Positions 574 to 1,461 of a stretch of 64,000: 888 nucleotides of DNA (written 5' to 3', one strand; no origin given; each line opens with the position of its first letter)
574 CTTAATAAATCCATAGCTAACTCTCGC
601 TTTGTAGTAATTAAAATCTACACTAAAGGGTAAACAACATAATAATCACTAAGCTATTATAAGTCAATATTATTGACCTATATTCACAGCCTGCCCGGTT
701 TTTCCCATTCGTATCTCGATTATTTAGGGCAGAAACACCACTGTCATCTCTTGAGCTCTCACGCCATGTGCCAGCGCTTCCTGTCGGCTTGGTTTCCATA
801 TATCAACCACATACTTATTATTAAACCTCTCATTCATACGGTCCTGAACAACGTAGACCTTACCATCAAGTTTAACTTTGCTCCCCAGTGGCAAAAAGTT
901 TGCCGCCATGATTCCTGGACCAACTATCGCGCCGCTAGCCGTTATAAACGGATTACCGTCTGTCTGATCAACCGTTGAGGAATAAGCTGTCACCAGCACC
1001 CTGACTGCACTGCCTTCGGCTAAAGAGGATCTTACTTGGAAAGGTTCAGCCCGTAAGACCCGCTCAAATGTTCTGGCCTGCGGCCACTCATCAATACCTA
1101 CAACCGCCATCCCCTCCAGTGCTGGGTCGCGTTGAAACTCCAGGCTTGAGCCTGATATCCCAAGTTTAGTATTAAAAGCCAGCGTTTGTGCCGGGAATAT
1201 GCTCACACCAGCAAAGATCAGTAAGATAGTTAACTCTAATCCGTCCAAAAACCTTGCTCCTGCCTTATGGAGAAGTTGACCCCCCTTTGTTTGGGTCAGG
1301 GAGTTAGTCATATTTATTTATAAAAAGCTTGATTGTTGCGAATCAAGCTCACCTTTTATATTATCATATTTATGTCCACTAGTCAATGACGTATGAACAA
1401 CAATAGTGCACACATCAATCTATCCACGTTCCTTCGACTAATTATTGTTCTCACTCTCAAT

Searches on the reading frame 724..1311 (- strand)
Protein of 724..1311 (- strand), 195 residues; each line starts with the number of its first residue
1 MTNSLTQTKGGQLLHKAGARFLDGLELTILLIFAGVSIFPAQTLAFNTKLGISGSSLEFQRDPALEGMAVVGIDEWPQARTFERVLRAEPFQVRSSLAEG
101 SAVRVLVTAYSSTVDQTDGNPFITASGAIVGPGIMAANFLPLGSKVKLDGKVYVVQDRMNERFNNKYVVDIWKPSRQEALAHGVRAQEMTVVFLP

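Call 68: search_protein_families(library=pfam, proteins=[window:724-1311:-], max_evalue=0.00001)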
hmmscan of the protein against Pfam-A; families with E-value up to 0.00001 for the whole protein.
window:724-1311:- (195 aa): 0 families

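Call 96: find_encoding_contigs(protein=window:724-1311:-, flank=10000, max_places=1)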
Protein window:724-1311:- (195 aa): 12 contigs read that carry it; 1 place shown.
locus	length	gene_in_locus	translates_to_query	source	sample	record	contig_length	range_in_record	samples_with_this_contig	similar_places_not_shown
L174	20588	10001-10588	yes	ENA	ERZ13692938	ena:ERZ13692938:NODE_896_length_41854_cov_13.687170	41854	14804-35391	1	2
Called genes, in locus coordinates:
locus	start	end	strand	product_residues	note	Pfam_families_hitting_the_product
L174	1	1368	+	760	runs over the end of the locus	-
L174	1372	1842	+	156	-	-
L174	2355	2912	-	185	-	-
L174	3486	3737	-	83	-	-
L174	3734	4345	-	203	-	-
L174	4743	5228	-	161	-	-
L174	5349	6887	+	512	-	PF01564:Spermine_synth (weak)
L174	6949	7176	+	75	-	PF04973:NMN_transporter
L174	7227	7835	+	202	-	PF13023:HD_3, PF12917:YfbR-like, PF01966:HD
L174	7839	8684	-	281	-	-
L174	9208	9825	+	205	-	-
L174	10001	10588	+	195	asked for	-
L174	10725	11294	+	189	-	PF01245:Ribosomal_L19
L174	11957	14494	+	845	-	PF00270:DEAD (weak), PF04851:ResIII, PF18766:SWI2_SNF2, PF00271:Helicase_C, PF13307:Helicase_C_2 (faint), PF18780:HNH_repeat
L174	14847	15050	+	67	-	-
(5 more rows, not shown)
